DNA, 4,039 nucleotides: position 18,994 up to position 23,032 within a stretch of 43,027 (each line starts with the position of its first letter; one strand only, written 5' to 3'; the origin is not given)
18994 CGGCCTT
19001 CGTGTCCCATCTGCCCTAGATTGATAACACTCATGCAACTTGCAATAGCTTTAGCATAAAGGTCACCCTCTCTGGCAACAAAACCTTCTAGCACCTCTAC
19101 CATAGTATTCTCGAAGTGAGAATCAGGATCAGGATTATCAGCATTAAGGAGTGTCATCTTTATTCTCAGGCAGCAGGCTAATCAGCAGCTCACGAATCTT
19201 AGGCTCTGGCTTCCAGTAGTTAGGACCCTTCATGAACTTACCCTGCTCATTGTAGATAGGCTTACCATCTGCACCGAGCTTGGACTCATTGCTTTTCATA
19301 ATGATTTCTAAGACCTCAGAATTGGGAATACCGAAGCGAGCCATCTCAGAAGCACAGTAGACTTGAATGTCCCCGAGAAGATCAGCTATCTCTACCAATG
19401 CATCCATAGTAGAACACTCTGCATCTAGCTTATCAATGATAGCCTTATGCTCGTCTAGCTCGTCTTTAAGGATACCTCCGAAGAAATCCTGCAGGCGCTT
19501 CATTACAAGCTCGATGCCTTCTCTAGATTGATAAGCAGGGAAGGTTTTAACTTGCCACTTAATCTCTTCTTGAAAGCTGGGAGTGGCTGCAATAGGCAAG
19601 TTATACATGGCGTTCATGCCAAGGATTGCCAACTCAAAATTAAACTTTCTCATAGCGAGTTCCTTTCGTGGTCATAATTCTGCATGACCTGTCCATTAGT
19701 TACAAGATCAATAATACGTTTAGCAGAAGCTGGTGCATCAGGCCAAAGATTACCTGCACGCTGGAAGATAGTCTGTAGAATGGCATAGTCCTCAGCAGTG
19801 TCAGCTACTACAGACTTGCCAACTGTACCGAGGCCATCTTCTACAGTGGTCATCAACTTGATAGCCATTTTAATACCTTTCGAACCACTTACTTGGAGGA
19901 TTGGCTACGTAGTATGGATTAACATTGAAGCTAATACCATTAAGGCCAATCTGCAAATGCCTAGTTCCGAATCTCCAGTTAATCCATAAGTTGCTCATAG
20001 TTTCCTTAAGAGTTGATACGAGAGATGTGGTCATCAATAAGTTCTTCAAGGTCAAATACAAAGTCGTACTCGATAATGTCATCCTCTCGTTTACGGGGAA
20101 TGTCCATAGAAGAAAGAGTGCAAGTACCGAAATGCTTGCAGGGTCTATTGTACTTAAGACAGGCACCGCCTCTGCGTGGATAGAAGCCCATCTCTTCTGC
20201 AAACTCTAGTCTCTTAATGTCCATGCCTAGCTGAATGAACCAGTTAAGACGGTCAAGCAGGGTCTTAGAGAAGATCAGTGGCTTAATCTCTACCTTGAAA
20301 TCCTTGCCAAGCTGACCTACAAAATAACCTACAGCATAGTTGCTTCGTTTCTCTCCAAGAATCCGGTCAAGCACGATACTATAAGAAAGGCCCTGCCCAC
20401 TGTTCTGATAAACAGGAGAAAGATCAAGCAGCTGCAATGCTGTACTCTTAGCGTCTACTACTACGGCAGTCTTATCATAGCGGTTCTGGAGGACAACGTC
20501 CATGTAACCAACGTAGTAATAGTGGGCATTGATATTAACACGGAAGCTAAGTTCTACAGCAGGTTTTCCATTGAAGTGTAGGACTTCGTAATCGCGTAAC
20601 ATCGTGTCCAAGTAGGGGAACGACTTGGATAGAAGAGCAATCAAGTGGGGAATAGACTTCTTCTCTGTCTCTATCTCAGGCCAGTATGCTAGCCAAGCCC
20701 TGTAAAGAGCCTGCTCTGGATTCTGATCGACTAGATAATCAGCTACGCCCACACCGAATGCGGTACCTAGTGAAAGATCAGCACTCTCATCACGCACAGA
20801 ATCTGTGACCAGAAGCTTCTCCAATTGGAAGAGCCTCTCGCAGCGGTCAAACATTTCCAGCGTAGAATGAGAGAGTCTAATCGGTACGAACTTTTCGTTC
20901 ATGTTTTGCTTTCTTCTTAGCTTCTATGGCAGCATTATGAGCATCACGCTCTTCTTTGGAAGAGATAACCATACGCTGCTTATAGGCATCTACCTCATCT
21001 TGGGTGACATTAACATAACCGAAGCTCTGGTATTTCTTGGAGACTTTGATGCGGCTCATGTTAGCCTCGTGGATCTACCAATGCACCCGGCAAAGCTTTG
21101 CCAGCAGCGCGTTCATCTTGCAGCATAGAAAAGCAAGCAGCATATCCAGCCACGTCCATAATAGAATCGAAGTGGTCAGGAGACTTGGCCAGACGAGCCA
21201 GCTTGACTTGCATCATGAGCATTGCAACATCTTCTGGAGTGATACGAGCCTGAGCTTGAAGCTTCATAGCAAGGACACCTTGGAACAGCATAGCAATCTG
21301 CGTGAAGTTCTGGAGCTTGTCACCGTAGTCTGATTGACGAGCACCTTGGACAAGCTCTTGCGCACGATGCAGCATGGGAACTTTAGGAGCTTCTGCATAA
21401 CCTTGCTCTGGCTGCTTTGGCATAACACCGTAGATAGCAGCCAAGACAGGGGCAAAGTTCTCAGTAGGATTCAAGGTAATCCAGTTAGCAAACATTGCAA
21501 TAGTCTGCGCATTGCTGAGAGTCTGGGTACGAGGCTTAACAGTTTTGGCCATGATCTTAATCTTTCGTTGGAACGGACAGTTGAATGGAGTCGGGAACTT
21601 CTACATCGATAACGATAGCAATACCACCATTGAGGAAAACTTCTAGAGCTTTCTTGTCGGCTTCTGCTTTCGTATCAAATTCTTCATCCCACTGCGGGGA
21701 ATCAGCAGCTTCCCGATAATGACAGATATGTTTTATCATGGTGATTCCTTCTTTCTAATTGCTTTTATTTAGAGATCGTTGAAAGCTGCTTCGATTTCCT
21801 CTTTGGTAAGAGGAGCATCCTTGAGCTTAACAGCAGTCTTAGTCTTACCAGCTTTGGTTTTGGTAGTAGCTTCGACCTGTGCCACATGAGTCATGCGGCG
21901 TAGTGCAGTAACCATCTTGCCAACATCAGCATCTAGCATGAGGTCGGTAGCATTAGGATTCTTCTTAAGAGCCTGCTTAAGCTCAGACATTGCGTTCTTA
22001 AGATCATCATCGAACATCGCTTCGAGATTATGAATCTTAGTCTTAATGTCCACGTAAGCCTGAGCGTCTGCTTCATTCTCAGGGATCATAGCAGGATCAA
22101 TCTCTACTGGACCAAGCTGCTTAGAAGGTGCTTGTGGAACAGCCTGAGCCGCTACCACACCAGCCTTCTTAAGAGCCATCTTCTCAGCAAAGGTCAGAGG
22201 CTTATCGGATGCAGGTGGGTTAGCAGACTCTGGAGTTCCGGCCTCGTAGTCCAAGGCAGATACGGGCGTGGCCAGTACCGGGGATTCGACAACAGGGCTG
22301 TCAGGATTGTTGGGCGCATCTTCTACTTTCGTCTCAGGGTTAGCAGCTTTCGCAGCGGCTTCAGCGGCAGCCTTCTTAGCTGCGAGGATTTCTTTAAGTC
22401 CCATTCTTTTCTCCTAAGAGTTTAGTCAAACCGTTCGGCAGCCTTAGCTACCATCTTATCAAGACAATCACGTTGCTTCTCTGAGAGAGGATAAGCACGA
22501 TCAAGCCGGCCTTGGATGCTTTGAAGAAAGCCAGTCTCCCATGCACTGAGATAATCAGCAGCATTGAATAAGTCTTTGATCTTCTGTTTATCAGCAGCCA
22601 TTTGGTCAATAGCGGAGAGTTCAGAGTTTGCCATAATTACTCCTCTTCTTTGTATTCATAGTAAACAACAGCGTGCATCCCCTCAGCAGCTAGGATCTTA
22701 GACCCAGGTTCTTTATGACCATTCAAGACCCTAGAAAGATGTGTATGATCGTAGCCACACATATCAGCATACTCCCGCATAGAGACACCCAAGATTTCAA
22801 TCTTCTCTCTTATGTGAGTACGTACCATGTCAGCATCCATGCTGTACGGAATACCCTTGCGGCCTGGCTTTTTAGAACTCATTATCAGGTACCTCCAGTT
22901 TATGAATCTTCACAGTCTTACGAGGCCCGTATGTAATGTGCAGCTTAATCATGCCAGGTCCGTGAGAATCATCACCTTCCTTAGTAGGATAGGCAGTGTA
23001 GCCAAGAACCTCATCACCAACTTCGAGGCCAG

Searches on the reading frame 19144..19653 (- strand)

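Call 17: search_protein_families(library=phrogs, proteins=[window:19144-19653:-], max_evalue=0.001)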
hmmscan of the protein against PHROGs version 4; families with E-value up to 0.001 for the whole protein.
window:19144-19653:- (169 aa): 2 families
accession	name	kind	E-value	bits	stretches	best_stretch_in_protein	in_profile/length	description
phrog_671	-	other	4.6e-17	62.8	1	53-152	560-654/678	nucleotide pyrophosphohydrolase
phrog_4159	-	other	2.7e-07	31.1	1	79-150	172-251/270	nucleotide pyrophosphohydrolase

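Call 18: search_protein_families(library=pfam, proteins=[window:19144-19653:-], max_evalue=0.01)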
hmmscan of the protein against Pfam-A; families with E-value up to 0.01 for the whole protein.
window:19144-19653:- (169 aa): 0 families

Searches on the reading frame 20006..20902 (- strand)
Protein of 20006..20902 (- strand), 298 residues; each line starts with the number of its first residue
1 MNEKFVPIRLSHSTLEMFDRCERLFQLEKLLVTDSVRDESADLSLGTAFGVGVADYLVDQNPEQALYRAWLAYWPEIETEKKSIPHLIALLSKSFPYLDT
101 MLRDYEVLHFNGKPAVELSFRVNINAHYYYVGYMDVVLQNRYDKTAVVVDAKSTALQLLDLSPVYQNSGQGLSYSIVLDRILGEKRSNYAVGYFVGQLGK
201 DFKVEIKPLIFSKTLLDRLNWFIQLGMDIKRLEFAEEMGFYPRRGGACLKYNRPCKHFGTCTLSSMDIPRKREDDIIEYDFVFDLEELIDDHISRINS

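Call 17: search_protein_families(library=phrogs, proteins=[window:20006-20902:-], max_evalue=0.001)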
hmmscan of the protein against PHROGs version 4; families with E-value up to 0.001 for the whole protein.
window:20006-20902:- (298 aa): 2 families
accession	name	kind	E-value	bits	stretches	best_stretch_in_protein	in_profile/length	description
phrog_1218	-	DNA, RNA and nucleotide metabolism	2.1e-14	54.6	1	9-190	9-197/364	exonuclease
phrog_69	-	DNA, RNA and nucleotide metabolism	1.1e-08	35.6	1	8-262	88-324/501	exonuclease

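Call 18: search_protein_families(library=pfam, proteins=[window:20006-20902:-], max_evalue=0.01)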
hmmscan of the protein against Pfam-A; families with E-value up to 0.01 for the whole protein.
window:20006-20902:- (298 aa): 1 family
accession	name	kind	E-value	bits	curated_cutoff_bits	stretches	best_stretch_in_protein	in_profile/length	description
PF12705.13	PDDEXK_1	-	1.7e-08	35.2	22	1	9-194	1-187/247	PD-(D/E)XK nuclease superfamily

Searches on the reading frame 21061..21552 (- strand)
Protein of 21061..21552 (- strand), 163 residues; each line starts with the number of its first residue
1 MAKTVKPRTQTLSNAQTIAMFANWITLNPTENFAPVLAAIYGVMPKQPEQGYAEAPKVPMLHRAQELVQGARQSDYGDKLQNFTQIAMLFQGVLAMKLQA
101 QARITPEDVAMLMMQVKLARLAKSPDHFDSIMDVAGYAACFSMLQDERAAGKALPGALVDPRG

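Call 17: search_protein_families(library=phrogs, proteins=[window:21061-21552:-], max_evalue=0.001)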
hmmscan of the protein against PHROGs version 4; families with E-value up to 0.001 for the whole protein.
window:21061-21552:- (163 aa): 6 families
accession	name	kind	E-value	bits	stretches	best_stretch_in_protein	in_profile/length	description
phrog_474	-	other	6.4e-24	86.3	1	59-152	131-218/274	phosphofructokinase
phrog_1167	-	other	4.1e-23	83.5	1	60-150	6-90/169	phosphofructokinase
phrog_6328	-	unknown function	1.7e-22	81.8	1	32-139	142-236/249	-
phrog_18396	-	unknown function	3.8e-15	57.6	1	60-146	160-246/248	-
phrog_1597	-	unknown function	2.9e-10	41.9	1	45-140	86-175/189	-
phrog_6342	-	unknown function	6.8e-09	37.2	1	26-140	35-128/236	-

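Call 18: search_protein_families(library=pfam, proteins=[window:21061-21552:-], max_evalue=0.01)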
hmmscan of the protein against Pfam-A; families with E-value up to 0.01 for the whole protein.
window:21061-21552:- (163 aa): 1 family
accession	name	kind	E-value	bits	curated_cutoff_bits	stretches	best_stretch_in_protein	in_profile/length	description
PF19905.4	DUF6378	-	5.3e-25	87.9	27.1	1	60-143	2-79/81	Domain of unknown function (DUF6378)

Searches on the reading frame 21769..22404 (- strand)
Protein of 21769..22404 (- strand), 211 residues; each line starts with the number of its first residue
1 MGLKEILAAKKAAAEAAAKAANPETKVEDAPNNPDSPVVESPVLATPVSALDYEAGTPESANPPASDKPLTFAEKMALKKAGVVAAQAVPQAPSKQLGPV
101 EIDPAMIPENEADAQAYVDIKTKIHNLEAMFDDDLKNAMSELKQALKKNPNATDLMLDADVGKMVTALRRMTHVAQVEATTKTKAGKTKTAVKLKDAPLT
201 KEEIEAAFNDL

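Call 17: search_protein_families(library=phrogs, proteins=[window:21769-22404:-], max_evalue=0.001)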
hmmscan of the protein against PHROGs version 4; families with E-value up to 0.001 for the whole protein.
window:21769-22404:- (211 aa): 1 family
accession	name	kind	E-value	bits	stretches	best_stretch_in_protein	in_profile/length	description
phrog_14764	-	unknown function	3.9e-09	37.5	1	120-206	146-231/236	-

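Call 18: search_protein_families(library=pfam, proteins=[window:21769-22404:-], max_evalue=0.01)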
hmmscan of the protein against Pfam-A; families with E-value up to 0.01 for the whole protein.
window:21769-22404:- (211 aa): 0 families

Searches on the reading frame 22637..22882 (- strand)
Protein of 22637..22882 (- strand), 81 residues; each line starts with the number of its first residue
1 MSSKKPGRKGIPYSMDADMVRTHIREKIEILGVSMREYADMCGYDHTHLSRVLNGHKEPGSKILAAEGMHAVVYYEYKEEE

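Call 87: search_protein_families(library=pfam, proteins=[window:22637-22882:-], max_evalue=0.01)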
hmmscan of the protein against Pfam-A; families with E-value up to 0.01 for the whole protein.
window:22637-22882:- (81 aa): 1 family
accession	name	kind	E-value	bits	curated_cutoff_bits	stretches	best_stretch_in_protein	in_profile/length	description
PF01381.28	HTH_3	-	7.1e-05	23.2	23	1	24-64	1-41/55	Helix-turn-helix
